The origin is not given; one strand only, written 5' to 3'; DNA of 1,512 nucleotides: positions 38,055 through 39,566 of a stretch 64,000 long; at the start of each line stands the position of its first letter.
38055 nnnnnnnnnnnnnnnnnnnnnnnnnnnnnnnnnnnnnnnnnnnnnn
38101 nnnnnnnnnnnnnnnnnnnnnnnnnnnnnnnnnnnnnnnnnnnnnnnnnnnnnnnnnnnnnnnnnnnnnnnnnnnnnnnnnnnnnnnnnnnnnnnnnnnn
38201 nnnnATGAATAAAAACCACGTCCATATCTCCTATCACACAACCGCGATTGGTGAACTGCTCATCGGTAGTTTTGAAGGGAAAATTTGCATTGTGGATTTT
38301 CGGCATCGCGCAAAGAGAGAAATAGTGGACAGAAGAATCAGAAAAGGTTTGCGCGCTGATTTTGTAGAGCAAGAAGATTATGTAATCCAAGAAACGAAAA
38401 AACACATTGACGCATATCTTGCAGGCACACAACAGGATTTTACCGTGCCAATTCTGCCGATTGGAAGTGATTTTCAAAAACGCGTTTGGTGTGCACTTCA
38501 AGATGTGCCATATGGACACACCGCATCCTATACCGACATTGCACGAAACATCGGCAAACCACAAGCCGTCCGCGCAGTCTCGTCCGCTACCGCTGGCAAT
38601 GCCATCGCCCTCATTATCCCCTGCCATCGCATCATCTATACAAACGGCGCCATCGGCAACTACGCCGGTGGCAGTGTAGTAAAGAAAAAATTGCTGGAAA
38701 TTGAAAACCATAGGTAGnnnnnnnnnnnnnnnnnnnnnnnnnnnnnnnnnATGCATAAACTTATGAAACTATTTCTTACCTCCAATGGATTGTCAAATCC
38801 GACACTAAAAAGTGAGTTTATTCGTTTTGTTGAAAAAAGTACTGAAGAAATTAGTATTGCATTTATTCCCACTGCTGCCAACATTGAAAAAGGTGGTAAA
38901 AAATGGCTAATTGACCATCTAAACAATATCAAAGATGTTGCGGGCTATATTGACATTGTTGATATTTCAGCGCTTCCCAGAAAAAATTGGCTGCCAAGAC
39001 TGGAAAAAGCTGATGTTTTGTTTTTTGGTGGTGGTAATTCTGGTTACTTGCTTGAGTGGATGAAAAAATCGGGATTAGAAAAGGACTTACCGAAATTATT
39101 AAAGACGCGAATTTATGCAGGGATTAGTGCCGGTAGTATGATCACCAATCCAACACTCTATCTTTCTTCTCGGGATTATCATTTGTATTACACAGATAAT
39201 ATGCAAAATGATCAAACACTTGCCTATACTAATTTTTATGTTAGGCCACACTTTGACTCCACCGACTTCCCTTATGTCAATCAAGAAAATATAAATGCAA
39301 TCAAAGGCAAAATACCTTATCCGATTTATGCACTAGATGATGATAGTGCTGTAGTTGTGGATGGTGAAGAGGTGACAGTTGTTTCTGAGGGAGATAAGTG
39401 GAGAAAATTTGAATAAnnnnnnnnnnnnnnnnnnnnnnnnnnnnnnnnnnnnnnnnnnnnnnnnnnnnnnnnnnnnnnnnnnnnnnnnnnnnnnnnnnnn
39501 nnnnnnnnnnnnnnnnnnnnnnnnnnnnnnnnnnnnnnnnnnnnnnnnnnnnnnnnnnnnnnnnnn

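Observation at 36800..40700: Compositionally distinct GC-richer block carrying ogt, peptidase S51, a TcmP-like methyltransferase, Cys-rich/small membrane proteins and a gene remnant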

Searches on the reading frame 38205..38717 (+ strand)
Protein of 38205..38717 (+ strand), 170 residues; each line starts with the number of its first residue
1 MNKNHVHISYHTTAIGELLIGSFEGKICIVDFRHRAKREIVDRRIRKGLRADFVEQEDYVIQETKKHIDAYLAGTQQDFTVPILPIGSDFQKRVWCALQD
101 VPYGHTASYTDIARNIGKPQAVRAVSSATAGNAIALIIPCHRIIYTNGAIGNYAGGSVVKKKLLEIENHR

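Call 7: search_protein_families(library=pfam, proteins=[window:38205-38717:+], max_evalue=0.01)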
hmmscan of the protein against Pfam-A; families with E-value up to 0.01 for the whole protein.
window:38205-38717:+ (170 aa): 2 families
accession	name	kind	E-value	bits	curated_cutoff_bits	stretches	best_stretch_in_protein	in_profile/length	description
PF01035.26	DNA_binding_1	-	8.2e-30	102.9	27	1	89-168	1-80/81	6-O-methylguanine DNA methyltransferase, DNA binding domain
PF02870.21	Methyltransf_1N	-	0.00068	20.6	21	1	9-83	4-69/71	6-O-methylguanine DNA methyltransferase, ribonuclease-like domain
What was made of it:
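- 38205..38717 (+): Ogt, the O6-alkylguanine-DNA alkyltransferase, with the PCHR active-site motif (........). It is the most codon-atypical gene of the window. Pfam DNA_binding_1 102.9 bits (call 7).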

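Call 20: find_homologous_proteins(query=window:38205-38717:+)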
Query window:38205-38717:+ (170 aa): 543 proteins with E <= 0.001 among 578 candidates; the best 120 are listed.
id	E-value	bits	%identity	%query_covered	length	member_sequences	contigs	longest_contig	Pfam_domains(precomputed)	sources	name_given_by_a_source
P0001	4.0e-109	380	100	100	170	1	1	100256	PF01035.27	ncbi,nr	ncbi:MAG: cysteine methyltransferase [Candidatus Moraniibacteriota bacterium]|nr:MAG: cysteine methy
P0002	1.7e-89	316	83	99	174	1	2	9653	PF01035.27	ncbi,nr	ncbi:MAG: cysteine methyltransferase [Candidatus Moraniibacteriota bacterium]|nr:MAG: cysteine methy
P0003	5.3e-88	312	82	99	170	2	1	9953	PF02870.22,PF01035.27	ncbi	-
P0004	1.5e-86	307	80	99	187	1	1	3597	PF02870.22,PF01035.27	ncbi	-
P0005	1.2e-62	229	63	96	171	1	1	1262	PF02870.22,PF01035.27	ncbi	-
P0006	6.5e-62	227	60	98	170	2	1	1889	PF02870.22,PF01035.27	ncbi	-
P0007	1.1e-60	223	60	98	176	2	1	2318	PF02870.22,PF01035.27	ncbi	-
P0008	1.8e-60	222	59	100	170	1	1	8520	PF02870.22,PF01035.27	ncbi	-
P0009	9.2e-60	220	59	97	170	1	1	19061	PF02870.22,PF01035.27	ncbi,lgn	-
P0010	3.2e-59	218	59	96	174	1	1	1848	PF02870.22,PF01035.27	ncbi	-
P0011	4.1e-59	218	57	98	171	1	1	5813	PF02870.22,PF01035.27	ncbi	-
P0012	1.2e-58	216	58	98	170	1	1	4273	PF01035.27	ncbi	-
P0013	4.0e-58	214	58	96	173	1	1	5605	PF02870.22,PF01035.27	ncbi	-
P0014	5.7e-58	214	62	97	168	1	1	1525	PF02870.22,PF01035.27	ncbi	-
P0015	5.9e-58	214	61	85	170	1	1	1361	PF02870.22,PF01035.27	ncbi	-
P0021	5.0e-57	211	60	97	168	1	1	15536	PF01035.27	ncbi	-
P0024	1.3e-56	209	55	99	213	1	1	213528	PF02870.22,PF01035.27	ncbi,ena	-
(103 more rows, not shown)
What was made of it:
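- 38205..38717 (+): Homologues in call 20.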

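Call 22: find_encoding_contigs(protein=P0002, flank=10000, max_places=4)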
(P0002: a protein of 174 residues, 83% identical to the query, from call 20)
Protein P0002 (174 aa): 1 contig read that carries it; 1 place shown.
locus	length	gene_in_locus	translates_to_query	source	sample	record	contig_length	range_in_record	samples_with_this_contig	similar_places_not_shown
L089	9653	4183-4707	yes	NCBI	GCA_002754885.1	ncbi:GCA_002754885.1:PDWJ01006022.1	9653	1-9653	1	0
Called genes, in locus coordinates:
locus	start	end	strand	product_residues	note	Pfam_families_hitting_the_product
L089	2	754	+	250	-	?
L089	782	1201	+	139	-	-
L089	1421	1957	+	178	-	PF08020:DUF1706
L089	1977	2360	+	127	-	-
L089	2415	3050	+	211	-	-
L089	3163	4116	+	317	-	PF01636:APH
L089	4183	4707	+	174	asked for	PF01035:DNA_binding_1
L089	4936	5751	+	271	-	PF10543:ORF6N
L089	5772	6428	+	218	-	PF03575:Peptidase_S51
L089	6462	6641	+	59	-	-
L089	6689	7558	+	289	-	PF00892:EamA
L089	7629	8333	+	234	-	PF04072:LCM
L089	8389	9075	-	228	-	-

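Call 23: find_encoding_contigs(protein=P0003, flank=10000, max_places=4)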
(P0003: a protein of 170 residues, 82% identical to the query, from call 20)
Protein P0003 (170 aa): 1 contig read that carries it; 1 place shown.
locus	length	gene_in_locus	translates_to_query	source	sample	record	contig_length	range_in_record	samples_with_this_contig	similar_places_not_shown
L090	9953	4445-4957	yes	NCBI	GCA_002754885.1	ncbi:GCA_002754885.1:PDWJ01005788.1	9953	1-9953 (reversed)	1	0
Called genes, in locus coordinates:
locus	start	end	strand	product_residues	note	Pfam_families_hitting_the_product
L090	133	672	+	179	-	PF08020:DUF1706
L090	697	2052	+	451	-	PF00474:SSF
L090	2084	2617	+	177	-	PF01925:TauE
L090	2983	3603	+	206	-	-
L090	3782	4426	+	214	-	PF02698:DUF218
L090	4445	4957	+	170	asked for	PF02870:Methyltransf_1N (faint), PF01035:DNA_binding_1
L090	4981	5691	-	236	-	-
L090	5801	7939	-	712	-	PF22548:AEP-TOTE, PF00270:DEAD (weak), PF04851:ResIII, PF00271:Helicase_C (weak)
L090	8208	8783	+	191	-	-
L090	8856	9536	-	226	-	-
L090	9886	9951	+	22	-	?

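Call 24: find_encoding_contigs(protein=P0004, flank=10000, max_places=4)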
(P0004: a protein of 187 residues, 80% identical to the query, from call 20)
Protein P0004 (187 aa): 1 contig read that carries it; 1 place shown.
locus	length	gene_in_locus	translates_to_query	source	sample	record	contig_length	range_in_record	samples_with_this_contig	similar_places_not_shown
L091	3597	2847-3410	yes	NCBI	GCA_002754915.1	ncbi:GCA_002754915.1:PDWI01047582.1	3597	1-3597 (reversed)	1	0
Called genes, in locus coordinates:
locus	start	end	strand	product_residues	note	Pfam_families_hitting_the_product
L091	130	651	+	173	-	PF01936:NYN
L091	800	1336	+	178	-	PF08020:DUF1706, PF12867:DinB_2 (faint)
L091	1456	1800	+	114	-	PF03819:MazG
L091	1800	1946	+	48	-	-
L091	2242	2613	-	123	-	-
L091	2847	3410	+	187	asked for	PF02870:Methyltransf_1N (weak), PF01035:DNA_binding_1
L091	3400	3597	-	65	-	?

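Call 33: search_protein_families(library=ncbifam, proteins=[L089:8389-9075:-, L090:8856-9536:-], max_evalue=0.01)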
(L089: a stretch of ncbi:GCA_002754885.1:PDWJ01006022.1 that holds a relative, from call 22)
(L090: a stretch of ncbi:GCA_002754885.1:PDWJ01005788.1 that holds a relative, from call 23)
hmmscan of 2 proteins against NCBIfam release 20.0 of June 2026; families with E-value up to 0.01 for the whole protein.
L089:8389-9075:- (228 aa): 0 families

L090:8856-9536:- (226 aa): 0 families

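Call 34: search_protein_families(library=pfam, proteins=[L089:8389-9075:-, L090:8856-9536:-, L089:2-754:+, L089:782-1201:+, L089:1977-2360:+, L089:2415-3050:+, L090:2983-3603:+, L090:4981-5691:-, L090:8208-8783:+, L091:2242-2613:-], max_evalue=0.01)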
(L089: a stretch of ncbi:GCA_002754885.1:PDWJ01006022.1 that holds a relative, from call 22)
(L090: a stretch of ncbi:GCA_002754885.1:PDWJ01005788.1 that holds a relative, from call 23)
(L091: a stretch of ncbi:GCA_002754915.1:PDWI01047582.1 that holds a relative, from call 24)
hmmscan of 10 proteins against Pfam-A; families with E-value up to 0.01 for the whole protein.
L089:8389-9075:- (228 aa): 1 family
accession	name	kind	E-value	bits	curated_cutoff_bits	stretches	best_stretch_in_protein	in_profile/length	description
PF10646.14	Germane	-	0.00038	21.5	23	1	106-199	13-114/117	Sporulation and spore germination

L090:8856-9536:- (226 aa): 1 family
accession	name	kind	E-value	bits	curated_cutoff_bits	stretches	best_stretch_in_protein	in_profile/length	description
PF10646.14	Germane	-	0.00025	22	23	1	104-197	13-114/117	Sporulation and spore germination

L089:2-754:+ (250 aa): 1 family
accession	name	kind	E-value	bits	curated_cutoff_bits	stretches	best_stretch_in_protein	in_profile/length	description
PF13310.11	Virulence_RhuM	-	7.4e-102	340.4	33.7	1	1-233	22-249/252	Virulence protein RhuM family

L089:782-1201:+ (139 aa): 0 families

L089:1977-2360:+ (127 aa): 1 family
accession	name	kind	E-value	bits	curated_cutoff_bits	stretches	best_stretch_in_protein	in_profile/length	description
PF13419.12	HAD_2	-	0.002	18.7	23.8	1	42-107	110-176/178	Haloacid dehalogenase-like hydrolase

L089:2415-3050:+ (211 aa): 1 family
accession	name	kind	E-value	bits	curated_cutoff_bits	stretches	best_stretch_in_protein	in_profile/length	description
PF00293.34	NUDIX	-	3.8e-05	24.1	21.1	1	96-183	43-119/134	NUDIX domain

L090:2983-3603:+ (206 aa): 0 families

L090:4981-5691:- (236 aa): 0 families

L090:8208-8783:+ (191 aa): 0 families

L091:2242-2613:- (123 aa): 0 families

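Call 35: list_cluster_members(proteins=[P0001, P0002, P0004, P0122])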
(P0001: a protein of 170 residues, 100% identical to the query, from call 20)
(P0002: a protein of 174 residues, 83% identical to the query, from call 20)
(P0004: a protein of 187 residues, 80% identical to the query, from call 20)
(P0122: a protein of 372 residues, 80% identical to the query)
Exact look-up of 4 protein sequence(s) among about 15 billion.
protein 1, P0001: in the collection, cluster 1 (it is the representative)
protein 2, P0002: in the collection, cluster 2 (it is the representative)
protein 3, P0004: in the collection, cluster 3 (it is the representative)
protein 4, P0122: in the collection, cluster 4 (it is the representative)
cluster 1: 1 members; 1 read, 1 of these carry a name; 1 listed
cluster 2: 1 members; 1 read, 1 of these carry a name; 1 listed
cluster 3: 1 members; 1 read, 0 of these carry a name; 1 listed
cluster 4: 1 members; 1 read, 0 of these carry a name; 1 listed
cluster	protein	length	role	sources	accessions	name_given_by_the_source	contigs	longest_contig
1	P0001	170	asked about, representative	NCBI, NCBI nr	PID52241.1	MAG: cysteine methyltransferase [Candidatus Moraniibacteriota bacterium] | MAG: cysteine methyltransferase [Candidatus Moranbacteria bacterium]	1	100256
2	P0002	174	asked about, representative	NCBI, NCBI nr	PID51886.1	MAG: cysteine methyltransferase [Candidatus Moraniibacteriota bacterium] | MAG: cysteine methyltransferase [Candidatus Moranbacteria bacterium]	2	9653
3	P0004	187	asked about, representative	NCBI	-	-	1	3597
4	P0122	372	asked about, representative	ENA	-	-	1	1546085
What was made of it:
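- A second module variant (PID51886.1) has an accession close to the window's (PID52241.1), so strain mixing within a bin is possible (call 35).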

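Call 41: find_encoding_contigs(protein=P0001, flank=1000, max_places=6)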
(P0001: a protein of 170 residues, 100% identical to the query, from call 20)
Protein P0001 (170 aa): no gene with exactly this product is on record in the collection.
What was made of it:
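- Tried and rejected: The exact-match look-up of the window's own Ogt contig was not on record (call 41).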

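Call 54: search_protein_families(library=phrogs, proteins=[window:38205-38717:+], max_evalue=0.001)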
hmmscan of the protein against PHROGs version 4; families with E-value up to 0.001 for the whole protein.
window:38205-38717:+ (170 aa): 1 family
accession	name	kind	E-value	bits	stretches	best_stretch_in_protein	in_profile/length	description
phrog_34906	-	other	4e-23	83.2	1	48-168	37-164/179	DNA methyltransferase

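Call 73: find_encoding_contigs(protein=P0009, flank=8000, max_places=2)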
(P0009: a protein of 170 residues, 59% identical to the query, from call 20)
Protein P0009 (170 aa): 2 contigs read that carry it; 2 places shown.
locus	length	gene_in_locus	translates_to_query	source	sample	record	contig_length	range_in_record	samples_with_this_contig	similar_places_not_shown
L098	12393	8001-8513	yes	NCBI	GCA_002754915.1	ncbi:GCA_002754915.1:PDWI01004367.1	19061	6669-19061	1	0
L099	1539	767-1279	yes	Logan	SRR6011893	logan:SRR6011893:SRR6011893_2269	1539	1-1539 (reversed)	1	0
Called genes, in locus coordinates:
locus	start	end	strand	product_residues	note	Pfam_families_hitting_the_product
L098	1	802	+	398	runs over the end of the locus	PF01734:Patatin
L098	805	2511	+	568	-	PF02878:PGM_PMM_I, PF02879:PGM_PMM_II, PF02880:PGM_PMM_III, PF00408:PGM_PMM_IV (weak)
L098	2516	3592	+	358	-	-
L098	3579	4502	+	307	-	PF03547:Mem_trans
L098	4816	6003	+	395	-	PF00438:S-AdoMet_synt_N, PF02772:S-AdoMet_synt_M, PF02773:S-AdoMet_synt_C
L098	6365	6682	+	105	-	PF03551:PadR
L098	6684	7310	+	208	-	PF11193:DUF2812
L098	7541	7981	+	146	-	-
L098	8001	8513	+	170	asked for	PF02870:Methyltransf_1N, PF01035:DNA_binding_1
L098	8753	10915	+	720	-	PF23139:OB_YrrC, PF14520:HHH_5 (weak), PF14490:HHH_RecD2, PF13245:AAA_19, PF13604:AAA_30, PF01443:Viral_helicase1 (weak), PF18335:SH3_13, PF13538:UvrD_C_2, +3 more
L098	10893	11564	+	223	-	PF00156:Pribosyltran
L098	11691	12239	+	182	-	PF13563:2_5_RNA_ligase2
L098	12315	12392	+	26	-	?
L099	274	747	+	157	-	-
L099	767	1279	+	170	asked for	PF02870:Methyltransf_1N, PF01035:DNA_binding_1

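Call 74: find_encoding_contigs(protein=P0008, flank=8000, max_places=2)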
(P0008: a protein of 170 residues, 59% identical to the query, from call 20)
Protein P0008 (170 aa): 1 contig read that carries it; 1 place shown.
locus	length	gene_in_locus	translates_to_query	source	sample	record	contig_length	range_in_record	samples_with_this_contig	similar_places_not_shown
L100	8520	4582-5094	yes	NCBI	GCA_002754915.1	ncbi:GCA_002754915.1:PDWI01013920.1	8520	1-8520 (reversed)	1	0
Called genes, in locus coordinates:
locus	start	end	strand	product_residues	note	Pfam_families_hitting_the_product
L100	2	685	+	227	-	?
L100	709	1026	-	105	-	PF01371:Trp_repressor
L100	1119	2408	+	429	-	PF00291:PALP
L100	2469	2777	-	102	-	PF03658:Ub-RnfH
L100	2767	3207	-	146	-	PF10604:Polyketide_cyc2, PF03364:Polyketide_cyc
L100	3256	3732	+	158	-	PF01668:SmpB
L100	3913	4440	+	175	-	PF00719:Pyrophosphatase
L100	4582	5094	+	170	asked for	PF02870:Methyltransf_1N, PF01035:DNA_binding_1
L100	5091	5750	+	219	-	PF08713:DNA_alkylation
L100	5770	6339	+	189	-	PF03352:Adenine_glyco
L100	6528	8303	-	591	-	PF01336:tRNA_anti-codon, PF00152:tRNA-synt_2, PF02938:GAD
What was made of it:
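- One 59% hit lies in a gammaproteobacterial-type context (calls 20, 74).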

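Call 81: find_related_loci(query=window:38205-38717:+, collection=viral_contigs, flank=6000)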
Query window:38205-38717:+ (170 aa) in viral_contigs; peptide patterns used: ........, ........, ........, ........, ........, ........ (x = any residue, [..] = any of these).
51 stretches matched a pattern, but none encodes a relative of the query by tblastn (E <= 1e-3).

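Call 84: list_cluster_members(proteins=[P0003, P0005, P0006, P0007, P0010, P0011, P0012, P0013, P0021, P0024])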
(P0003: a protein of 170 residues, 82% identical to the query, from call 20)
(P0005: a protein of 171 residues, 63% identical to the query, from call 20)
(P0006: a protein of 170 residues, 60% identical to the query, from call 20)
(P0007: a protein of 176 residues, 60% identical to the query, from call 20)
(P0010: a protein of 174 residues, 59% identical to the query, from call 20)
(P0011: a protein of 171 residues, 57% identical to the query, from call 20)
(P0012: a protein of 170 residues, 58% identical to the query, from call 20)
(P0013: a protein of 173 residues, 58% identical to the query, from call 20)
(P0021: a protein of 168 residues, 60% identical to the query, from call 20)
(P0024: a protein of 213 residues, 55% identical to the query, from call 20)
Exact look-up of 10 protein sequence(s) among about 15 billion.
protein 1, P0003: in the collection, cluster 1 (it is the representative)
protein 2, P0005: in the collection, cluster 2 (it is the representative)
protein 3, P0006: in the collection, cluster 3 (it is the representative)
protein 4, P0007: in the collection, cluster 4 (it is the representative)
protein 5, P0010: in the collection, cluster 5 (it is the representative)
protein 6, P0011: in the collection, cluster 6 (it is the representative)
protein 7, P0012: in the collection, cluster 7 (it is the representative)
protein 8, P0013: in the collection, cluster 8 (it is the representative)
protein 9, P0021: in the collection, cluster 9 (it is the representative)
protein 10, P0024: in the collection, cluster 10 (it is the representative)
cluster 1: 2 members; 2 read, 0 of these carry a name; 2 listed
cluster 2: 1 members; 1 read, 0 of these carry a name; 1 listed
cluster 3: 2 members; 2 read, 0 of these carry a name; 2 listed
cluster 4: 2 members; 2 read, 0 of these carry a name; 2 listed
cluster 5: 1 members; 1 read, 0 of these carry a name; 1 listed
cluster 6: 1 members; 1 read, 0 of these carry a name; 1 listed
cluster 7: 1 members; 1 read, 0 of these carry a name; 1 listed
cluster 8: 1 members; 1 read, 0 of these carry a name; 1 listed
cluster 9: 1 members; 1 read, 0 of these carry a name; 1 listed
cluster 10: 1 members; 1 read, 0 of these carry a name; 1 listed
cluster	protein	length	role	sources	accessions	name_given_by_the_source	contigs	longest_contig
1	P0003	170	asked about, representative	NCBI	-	-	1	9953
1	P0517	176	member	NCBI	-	-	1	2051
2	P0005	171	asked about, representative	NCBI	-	-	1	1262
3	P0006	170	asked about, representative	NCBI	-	-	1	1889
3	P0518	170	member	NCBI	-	-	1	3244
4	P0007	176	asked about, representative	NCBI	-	-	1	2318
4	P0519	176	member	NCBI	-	-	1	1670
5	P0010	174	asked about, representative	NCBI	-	-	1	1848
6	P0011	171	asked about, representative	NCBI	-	-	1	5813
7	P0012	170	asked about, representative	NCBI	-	-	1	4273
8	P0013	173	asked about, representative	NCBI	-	-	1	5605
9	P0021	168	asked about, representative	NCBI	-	-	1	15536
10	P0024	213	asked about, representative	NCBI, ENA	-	-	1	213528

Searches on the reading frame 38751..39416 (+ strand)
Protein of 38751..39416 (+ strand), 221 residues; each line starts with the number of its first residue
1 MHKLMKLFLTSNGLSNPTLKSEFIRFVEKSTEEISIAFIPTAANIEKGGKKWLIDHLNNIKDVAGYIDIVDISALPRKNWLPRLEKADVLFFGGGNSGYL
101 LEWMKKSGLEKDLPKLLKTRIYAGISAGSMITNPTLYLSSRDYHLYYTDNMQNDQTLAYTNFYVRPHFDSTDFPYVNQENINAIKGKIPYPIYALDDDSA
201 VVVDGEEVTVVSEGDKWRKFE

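Call 7: search_protein_families(library=pfam, proteins=[window:38751-39416:+], max_evalue=0.01)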
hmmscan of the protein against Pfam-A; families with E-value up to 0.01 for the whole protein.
window:38751-39416:+ (221 aa): 1 family
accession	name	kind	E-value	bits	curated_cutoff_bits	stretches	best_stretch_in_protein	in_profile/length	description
PF03575.23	Peptidase_S51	-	4.8e-24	85.6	23.9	1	7-210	1-205/206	Peptidase family S51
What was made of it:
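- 38751..39416 (+): Peptidase S51 family protein, PepE- or cyanophycinase-like, with a GISAGS nucleophile motif. It lies 33 nt after ogt. Pfam 85.6 bits (call 7).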

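Call 33: search_protein_families(library=ncbifam, proteins=[window:38751-39416:+], max_evalue=0.01)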
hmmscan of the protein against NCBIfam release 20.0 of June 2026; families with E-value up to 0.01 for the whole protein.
window:38751-39416:+ (221 aa): 2 families
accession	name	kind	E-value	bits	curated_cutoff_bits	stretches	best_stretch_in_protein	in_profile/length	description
NF003642.0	PRK05282.1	equivalog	7.9e-09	35.3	156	1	26-211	23-206/233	dipeptidase PepE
TIGR02069.1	cyanophycinase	equivalog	0.00024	20.6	126.6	1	31-133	26-130/250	cyanophycinase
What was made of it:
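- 38751..39416 (+): The NCBIfam PepE and cyanophycinase scores are far below their cut-offs (call 33).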

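Call 53: search_protein_families(library=padloc, proteins=[window:38751-39416:+], max_evalue=0.001)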
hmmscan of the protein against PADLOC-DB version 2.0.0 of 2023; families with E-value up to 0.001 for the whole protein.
window:38751-39416:+ (221 aa): 0 families

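Call 54: search_protein_families(library=phrogs, proteins=[window:38751-39416:+], max_evalue=0.001)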
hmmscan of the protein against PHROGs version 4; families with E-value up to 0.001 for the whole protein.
window:38751-39416:+ (221 aa): 0 families
